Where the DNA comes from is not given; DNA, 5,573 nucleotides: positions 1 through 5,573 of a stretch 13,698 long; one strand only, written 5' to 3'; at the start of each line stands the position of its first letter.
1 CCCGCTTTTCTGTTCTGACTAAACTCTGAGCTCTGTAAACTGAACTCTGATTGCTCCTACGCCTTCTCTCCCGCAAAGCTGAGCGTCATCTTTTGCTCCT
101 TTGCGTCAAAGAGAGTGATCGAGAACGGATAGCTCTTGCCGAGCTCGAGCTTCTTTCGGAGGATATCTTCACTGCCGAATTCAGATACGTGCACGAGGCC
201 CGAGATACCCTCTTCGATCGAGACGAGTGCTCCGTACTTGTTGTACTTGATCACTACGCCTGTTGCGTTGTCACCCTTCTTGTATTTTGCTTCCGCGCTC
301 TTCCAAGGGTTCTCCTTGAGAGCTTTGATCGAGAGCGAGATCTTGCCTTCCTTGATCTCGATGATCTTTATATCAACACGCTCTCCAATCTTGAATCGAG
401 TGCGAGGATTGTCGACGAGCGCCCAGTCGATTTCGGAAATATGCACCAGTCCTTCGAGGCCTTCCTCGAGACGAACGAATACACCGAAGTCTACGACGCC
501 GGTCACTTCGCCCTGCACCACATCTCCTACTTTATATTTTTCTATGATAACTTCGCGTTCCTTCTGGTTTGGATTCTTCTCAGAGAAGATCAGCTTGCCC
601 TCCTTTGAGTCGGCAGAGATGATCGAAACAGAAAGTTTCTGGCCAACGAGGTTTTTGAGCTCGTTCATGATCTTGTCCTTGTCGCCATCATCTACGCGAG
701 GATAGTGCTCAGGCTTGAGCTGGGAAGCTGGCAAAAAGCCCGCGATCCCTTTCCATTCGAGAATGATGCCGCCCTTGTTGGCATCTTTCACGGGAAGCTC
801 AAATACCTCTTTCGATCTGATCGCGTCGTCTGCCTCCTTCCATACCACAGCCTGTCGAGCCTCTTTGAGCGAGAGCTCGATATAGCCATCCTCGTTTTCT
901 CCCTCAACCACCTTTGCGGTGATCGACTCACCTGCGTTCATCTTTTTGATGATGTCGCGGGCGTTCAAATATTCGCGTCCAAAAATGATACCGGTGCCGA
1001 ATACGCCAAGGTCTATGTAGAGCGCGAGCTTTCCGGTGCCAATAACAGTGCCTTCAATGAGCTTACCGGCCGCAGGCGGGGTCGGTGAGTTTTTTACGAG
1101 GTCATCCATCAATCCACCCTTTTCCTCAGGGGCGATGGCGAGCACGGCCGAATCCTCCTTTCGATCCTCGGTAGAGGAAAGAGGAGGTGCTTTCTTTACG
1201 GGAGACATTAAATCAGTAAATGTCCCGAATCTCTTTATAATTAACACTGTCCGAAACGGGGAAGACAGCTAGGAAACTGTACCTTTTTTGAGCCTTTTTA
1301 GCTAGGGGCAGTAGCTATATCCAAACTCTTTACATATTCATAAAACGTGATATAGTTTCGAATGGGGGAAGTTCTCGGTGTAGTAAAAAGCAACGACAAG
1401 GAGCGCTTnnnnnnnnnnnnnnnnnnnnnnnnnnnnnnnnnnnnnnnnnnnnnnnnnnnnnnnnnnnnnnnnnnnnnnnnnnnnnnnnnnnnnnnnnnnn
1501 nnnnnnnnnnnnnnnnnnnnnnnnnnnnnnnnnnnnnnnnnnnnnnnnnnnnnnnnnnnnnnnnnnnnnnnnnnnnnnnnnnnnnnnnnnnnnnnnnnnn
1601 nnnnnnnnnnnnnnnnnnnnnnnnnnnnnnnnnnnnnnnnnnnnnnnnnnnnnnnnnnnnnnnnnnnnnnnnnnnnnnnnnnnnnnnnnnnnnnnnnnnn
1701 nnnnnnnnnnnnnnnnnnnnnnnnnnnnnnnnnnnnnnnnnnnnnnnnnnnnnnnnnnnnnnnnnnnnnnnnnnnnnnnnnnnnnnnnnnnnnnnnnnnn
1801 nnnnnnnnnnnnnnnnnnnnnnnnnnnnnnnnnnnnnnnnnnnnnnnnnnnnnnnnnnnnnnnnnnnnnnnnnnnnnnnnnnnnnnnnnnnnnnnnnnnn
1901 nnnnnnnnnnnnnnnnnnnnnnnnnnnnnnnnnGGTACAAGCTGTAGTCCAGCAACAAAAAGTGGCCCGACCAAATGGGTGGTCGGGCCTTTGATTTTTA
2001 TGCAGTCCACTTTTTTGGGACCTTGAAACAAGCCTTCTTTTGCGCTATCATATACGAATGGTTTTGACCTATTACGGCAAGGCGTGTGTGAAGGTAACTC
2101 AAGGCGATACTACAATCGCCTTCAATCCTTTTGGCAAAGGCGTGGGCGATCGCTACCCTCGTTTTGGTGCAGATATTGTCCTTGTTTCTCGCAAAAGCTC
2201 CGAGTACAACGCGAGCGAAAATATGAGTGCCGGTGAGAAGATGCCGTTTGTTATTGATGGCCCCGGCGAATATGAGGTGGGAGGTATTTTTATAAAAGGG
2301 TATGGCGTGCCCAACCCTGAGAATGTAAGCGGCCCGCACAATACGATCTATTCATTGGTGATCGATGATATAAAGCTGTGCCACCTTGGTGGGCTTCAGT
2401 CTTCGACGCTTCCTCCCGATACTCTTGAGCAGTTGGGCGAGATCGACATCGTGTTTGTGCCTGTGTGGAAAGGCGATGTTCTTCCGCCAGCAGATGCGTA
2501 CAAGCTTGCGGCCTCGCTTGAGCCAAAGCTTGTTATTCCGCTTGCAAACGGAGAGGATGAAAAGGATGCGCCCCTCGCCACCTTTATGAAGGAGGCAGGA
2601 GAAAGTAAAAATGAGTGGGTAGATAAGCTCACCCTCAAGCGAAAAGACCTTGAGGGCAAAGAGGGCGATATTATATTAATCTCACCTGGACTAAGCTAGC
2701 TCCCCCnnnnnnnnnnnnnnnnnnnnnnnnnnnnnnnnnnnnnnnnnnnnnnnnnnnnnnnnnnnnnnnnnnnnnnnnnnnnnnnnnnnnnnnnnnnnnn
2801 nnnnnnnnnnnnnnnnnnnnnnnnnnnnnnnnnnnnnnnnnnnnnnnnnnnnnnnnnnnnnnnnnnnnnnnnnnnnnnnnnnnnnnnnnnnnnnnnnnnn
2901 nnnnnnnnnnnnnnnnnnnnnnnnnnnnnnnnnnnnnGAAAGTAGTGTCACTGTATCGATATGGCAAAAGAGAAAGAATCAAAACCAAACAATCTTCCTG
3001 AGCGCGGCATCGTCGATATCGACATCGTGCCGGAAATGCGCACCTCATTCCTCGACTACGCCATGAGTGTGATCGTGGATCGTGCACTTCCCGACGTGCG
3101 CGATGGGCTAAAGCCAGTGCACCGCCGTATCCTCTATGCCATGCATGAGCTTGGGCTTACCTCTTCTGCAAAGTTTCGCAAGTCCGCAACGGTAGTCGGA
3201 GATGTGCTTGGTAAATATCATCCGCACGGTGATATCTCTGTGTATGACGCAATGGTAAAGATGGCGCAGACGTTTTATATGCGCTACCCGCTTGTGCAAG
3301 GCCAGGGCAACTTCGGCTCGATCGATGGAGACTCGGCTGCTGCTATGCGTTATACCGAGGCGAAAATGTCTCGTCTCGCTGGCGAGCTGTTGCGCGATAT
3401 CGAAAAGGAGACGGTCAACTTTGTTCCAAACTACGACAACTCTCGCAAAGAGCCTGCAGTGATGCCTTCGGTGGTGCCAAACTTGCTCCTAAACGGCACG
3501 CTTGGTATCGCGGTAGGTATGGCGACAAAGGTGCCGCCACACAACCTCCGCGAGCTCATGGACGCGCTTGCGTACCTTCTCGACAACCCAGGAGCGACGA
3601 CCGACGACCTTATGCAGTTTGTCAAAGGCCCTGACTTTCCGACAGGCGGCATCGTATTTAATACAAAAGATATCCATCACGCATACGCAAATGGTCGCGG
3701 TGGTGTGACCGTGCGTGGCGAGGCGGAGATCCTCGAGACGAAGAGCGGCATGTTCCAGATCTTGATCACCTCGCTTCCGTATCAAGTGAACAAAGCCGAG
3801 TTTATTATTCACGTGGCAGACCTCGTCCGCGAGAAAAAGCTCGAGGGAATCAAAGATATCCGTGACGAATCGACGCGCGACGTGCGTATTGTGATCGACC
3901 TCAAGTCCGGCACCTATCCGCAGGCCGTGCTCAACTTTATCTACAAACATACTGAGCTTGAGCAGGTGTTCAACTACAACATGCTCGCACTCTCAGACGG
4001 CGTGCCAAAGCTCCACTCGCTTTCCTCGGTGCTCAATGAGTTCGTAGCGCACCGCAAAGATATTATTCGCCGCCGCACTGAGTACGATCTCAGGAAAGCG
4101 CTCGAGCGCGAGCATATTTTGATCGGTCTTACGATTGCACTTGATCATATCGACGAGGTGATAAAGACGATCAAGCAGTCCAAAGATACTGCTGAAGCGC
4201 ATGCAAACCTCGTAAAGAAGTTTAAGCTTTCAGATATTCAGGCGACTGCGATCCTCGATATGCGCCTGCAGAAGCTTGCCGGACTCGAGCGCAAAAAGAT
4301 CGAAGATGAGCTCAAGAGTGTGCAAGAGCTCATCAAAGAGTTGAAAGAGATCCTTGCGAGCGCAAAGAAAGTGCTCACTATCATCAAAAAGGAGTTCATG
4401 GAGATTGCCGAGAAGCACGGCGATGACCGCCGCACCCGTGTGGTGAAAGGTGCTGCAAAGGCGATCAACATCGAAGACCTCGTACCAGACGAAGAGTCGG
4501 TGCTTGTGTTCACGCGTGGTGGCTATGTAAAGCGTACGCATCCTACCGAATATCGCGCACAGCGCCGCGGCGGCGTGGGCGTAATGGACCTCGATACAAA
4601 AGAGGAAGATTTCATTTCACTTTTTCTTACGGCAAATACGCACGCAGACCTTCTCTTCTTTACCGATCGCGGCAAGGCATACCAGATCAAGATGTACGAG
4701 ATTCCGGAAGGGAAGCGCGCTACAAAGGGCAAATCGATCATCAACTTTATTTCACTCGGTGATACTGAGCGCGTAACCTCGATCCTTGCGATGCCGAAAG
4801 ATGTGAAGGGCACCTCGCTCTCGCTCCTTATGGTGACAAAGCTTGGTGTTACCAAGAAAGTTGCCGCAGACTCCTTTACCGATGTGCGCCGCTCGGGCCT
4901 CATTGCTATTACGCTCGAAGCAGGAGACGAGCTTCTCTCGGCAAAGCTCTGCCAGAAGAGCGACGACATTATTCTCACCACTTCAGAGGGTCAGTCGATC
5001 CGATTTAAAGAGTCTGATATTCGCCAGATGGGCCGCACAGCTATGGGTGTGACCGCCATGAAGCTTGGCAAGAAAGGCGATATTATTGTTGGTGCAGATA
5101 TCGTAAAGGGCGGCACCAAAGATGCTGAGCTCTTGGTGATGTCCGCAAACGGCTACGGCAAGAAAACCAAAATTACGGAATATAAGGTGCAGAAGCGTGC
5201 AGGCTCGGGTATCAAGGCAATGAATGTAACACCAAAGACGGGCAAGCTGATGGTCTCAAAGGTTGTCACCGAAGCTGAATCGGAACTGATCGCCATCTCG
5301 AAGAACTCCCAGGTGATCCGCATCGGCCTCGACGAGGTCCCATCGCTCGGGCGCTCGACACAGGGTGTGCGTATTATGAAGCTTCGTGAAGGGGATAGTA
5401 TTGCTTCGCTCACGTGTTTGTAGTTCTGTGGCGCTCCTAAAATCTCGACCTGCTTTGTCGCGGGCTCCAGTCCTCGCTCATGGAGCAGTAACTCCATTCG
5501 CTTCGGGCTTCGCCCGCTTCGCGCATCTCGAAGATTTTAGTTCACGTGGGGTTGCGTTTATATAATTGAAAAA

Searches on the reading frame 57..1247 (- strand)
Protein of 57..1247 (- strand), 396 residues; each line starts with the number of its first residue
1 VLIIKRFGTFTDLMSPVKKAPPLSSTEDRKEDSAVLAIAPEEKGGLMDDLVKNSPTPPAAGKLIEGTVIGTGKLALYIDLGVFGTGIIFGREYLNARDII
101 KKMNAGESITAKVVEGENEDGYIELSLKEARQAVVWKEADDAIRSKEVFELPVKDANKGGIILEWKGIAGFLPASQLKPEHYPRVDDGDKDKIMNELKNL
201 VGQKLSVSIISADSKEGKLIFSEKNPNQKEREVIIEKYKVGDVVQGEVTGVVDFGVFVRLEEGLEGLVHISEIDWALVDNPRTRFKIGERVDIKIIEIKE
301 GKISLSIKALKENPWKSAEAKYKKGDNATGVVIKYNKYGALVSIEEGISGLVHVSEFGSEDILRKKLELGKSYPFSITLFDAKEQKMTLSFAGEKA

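Call 7: search_protein_families(library=pfam, proteins=[window:57-1247:-], max_evalue=0.01)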
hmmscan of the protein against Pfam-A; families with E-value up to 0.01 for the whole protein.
window:57-1247:- (396 aa): 5 families
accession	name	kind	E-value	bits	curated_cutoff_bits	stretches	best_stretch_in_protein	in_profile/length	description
PF00575.29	S1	-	4.9e-42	142.6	22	4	237-308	1-74/74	S1 RNA binding domain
PF23459.1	S1_RRP5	-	5.8e-09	36.8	27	0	322-360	1-39/72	RRP5 S1 domain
PF21710.3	Spt6_S1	-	0.00027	21.6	27.5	0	239-308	15-85/91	Spt6, S1/OB domain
PF21543.3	CvfB_2nd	-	0.0012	19.2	27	0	106-128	54-75/76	Virulence regulatory factor CvfB, second domain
PF02599.21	CsrA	-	0.0086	16.5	27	0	285-311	12-38/53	Global regulator protein family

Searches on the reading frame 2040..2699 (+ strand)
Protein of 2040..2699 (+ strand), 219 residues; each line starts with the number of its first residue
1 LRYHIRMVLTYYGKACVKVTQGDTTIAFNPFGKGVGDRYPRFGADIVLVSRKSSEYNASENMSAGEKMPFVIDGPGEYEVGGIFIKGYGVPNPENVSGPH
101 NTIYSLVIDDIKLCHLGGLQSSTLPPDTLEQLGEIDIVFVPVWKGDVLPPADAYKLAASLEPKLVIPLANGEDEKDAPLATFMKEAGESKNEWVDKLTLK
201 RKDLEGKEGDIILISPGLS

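Call 81: search_protein_families(library=pfam, proteins=[window:2040-2699:+], max_evalue=0.01)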
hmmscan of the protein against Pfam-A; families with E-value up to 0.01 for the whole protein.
window:2040-2699:+ (219 aa): 1 family
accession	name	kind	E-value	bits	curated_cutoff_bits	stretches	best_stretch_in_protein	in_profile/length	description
PF13483.12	Lactamase_B_3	-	1.6e-28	100.1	24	1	9-168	2-159/160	Beta-lactamase superfamily domain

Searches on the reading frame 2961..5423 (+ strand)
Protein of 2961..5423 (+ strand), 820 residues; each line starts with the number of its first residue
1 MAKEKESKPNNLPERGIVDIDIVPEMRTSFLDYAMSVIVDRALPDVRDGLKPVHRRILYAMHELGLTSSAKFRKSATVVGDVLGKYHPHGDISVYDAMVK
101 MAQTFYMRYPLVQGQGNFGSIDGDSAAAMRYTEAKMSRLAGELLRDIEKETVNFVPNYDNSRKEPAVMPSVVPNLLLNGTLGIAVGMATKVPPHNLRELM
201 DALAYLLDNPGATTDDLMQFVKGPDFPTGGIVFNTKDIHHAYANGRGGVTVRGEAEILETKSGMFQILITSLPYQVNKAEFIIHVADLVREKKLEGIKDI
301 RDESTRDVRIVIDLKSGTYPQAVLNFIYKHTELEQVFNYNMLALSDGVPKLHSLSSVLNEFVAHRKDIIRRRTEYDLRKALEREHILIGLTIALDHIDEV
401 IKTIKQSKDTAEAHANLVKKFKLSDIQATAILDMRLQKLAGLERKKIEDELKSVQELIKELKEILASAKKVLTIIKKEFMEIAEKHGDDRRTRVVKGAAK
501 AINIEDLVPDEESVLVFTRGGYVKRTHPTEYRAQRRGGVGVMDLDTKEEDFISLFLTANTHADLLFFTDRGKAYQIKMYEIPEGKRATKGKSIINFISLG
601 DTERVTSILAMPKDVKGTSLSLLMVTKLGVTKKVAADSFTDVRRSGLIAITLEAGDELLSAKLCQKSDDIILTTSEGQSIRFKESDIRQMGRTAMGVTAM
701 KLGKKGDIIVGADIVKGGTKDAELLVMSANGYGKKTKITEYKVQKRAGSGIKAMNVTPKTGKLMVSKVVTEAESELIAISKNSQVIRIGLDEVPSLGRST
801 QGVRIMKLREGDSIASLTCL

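Call 7: search_protein_families(library=pfam, proteins=[window:2961-5423:+], max_evalue=0.01)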
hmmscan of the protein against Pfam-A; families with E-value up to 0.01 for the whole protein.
window:2961-5423:+ (820 aa): 2 families
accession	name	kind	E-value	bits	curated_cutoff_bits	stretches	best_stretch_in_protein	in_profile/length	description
PF00521.26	DNA_topoisoIV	-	1.2e-161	538.8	31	1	41-479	1-431/432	DNA gyrase/topoisomerase IV, subunit A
PF03989.18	DNA_gyraseA_C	-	5.7e-69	227.8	27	6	668-716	1-48/48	DNA gyrase C-terminal domain, beta-propeller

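Call 23: find_related_loci(query=window:2961-5423:+, collection=genome_contigs, flank=10000)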
Query window:2961-5423:+ (820 aa) in genome_contigs; peptide patterns used: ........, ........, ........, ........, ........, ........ (x = any residue, [..] = any of these).
599 stretches matched a pattern (row limit reached: there are more); 559 encode a relative of the query (tblastn E <= 1e-3); the best 80 are kept; 80 distinct loci.
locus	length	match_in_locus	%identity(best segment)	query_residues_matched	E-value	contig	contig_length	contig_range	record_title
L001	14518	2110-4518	75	17-820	0e+0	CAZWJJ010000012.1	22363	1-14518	MAG TPA_asm: uncultured Candidatus Saccharibacteria bacterium isolate SRP273308_co1_423 genome assembly, contig: NODE_23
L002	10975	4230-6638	73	17-820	0e+0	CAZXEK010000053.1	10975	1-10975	MAG TPA_asm: uncultured Candidatus Saccharibacteria bacterium isolate binchicken_co203_161 genome assembly, contig: k141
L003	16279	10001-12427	74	12-820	0e+0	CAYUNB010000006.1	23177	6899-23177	MAG TPA_asm: uncultured Candidatus Saccharibacteria bacterium isolate binchicken_co185_274 genome assembly, contig: NODE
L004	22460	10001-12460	68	1-820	0e+0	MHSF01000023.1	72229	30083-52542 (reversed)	MAG: Candidatus Taylorbacteria bacterium RIFCSPLOWO2_02_FULL_44_35 rifcsplowo2_02_scaffold_5113, whole genome shotgun se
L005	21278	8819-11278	67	1-820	0e+0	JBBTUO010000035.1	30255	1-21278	MAG: Patescibacteria group bacterium isolate H41-bin128_1 H41_bin128_1_000000000035, whole genome shotgun sequence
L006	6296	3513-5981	68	1-820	0e+0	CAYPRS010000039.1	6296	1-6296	MAG TPA_asm: uncultured Candidatus Saccharibacteria bacterium isolate binchicken_co164_44 genome assembly, contig: NODE_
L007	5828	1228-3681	67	5-820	0e+0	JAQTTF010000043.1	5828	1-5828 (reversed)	MAG: Candidatus Paceibacterota bacterium isolate STB_34 NODE_42189_length_5828_cov_2.728995_Sandtown_B, whole genome sho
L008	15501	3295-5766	66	1-820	0e+0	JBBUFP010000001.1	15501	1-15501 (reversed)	MAG: Patescibacteria group bacterium isolate H43-bin190_1 H43_bin190_1_000000000001, whole genome shotgun sequence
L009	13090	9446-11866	68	14-820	0e+0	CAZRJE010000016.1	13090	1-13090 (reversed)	MAG TPA_asm: uncultured Candidatus Saccharibacteria bacterium isolate SRP135725_co1_380 genome assembly, contig: NODE_64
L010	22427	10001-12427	66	10-820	0e+0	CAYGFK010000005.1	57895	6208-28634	MAG TPA_asm: uncultured Candidatus Saccharibacteria bacterium isolate ERP113451_co3_24 genome assembly, contig: NODE_227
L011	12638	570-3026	65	3-820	0e+0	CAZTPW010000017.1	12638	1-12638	MAG TPA_asm: uncultured Candidatus Saccharibacteria bacterium isolate SRP257259_co1_34 genome assembly, contig: NODE_692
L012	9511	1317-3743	67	17-820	0e+0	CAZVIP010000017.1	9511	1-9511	MAG TPA_asm: uncultured Candidatus Saccharibacteria bacterium isolate SRP301943_co4_11 genome assembly, contig: NODE_248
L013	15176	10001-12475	65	1-820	0e+0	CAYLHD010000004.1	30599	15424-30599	MAG TPA_asm: uncultured Candidatus Saccharibacteria bacterium isolate binchicken_co243_277 genome assembly, contig: NODE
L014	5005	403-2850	67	3-820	0e+0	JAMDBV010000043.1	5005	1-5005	MAG: Patescibacteria group bacterium isolate FK_Sedi_B_Bin.203 NODE_73997_length_5005_cov_2.08159, whole genome shotgun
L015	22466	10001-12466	66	1-820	0e+0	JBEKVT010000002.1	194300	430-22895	MAG: Minisyncoccia bacterium isolate SPRUCE 610 SPRUCE_610_2, whole genome shotgun sequence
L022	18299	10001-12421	71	12-820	0e+0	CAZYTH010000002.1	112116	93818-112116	MAG TPA_asm: uncultured Candidatus Saccharibacteria bacterium isolate SRP263991_co7_31 genome assembly, contig: NODE_96_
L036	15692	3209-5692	63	1-820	0e+0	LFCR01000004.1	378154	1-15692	MAG: Parcubacteria bacterium C7867-008 C7867_00009, whole genome shotgun sequence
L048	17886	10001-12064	71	132-820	0e+0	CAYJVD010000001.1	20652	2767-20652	MAG TPA_asm: uncultured Candidatus Saccharibacteria bacterium isolate ERP125453_co1_353 genome assembly, contig: NODE_25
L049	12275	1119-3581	62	17-820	0e+0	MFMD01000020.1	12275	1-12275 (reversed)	MAG: Candidatus Kaiserbacteria bacterium RIFCSPLOWO2_01_FULL_55_19 rifcsplowo2_01_scaffold_35761, whole genome shotgun s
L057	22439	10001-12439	63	6-820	0e+0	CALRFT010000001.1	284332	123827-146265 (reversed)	MAG: Parcubacteria group bacterium isolate MiE-14oct19-109 genome assembly, contig: MiE-14oct19-C18, whole genome shotgu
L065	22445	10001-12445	61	4-820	0e+0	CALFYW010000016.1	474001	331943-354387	MAG TPA_asm: uncultured bacterium isolate SRR7515931_bin.90_CONCOCT_v1.1_MAG genome assembly, contig: ERZ869938.8, whole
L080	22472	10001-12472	63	1-820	0e+0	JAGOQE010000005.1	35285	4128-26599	MAG: Candidatus Paceibacterota bacterium isolate Gw_Eff_bin_129 Gw_Eff_2173_length_35285_cov_8.320923, whole genome shot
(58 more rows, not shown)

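Call 28: search_protein_families(library=pfam, proteins=[L048:16279-17388:-, L048:15816-16394:-, L065:17403-18536:-], max_evalue=1)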
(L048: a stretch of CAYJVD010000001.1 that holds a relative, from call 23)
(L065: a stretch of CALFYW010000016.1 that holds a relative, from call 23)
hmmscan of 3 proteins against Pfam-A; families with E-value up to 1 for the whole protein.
L048:16279-17388:- (369 aa): 2 families
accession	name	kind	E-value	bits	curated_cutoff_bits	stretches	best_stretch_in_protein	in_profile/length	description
PF01145.31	Band_7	-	3e-15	57.2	23.6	1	94-273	3-174/176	SPFH domain / Band 7 family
PF20428.3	Sey1_3HB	-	0.041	13.2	24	1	132-237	68-159/419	Sey1 three-helix bundle domain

L048:15816-16394:- (192 aa): 3 families
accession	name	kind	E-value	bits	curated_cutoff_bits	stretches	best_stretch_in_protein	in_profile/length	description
PF10766.14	AcrZ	-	0.054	13.5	26.2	1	42-65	6-29/48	Multidrug efflux pump-associated protein AcrZ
PF00702.32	Hydrolase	-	0.12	13.2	26.4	1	121-155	3-49/191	haloacid dehalogenase-like hydrolase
PF17037.10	CBP_BcsO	-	0.18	12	27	1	21-53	111-143/201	Cellulose biosynthesis protein BcsO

L065:17403-18536:- (378 aa): 2 families
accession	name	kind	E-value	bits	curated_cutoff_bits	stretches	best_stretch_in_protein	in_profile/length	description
PF01145.31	Band_7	-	1.8e-09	38.3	23.6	1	137-314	2-169/176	SPFH domain / Band 7 family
PF00690.31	Cation_ATPase_N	-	0.51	10.5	20.4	0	60-103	20-64/69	Cation transporter/ATPase, N-terminus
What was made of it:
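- That orthologue scores 57 bits on Band_7 (call 28).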

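Call 34: search_protein_families(library=pfam, proteins=[L049:9079-10146:-, L036:10329-11462:-, L022:16939-18099:-, L080:19033-19974:-, L057:19287-20246:-, L065:16858-17391:-, L080:18547-19020:-, L057:18850-19281:-, L049:8315-9082:-, L036:9631-10332:-], max_evalue=0.1)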
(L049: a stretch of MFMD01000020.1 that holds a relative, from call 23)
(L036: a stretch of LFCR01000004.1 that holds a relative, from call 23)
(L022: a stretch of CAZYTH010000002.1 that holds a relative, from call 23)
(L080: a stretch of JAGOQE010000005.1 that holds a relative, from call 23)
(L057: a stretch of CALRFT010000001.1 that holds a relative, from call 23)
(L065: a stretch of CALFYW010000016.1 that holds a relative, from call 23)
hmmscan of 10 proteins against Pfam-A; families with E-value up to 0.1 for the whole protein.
L049:9079-10146:- (355 aa): 1 family
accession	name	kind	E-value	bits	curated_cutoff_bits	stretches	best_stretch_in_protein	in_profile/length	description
PF01145.31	Band_7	-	1.2e-05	25.9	23.6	1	166-271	64-170/176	SPFH domain / Band 7 family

L036:10329-11462:- (377 aa): 1 family
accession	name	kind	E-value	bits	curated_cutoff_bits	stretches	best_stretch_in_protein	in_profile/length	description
PF01145.31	Band_7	-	2.2e-13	51.1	23.6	1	165-284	63-175/176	SPFH domain / Band 7 family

L022:16939-18099:- (386 aa): 1 family
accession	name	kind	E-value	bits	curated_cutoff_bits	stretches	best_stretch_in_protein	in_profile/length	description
PF01145.31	Band_7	-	0.00082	19.9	23.6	1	104-289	24-166/176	SPFH domain / Band 7 family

L080:19033-19974:- (313 aa): 2 families
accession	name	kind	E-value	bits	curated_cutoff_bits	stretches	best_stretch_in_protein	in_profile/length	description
PF01145.31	Band_7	-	1.1e-09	39.1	23.6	1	78-248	2-171/176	SPFH domain / Band 7 family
PF07680.16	DoxA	-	0.056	13.8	27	0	270-303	17-50/131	TQO small subunit DoxA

L057:19287-20246:- (319 aa): 2 families
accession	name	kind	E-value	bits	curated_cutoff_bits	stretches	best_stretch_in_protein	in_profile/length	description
PF01145.31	Band_7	-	2.5e-09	37.9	23.6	1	80-257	2-171/176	SPFH domain / Band 7 family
PF24454.1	DUF7570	-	0.079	13.5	27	0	155-222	8-74/94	Family of unknown function (DUF7570)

L065:16858-17391:- (177 aa): 0 families

L080:18547-19020:- (157 aa): 0 families

L057:18850-19281:- (143 aa): 1 family
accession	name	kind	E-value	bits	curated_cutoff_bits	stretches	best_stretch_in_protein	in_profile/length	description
PF04341.17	DUF485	-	0.081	13.3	28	0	7-46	45-83/88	Protein of unknown function, DUF485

L049:8315-9082:- (255 aa): 0 families

L036:9631-10332:- (233 aa): 2 families
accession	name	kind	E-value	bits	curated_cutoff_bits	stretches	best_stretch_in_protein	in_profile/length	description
PF15562.11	Imm17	-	0.045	14.1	25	1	8-33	1-26/61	Immunity protein 17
PF24394.1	TMEM62_C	-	0.061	13.3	21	1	3-105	113-209/225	TMEM62 C-terminal domain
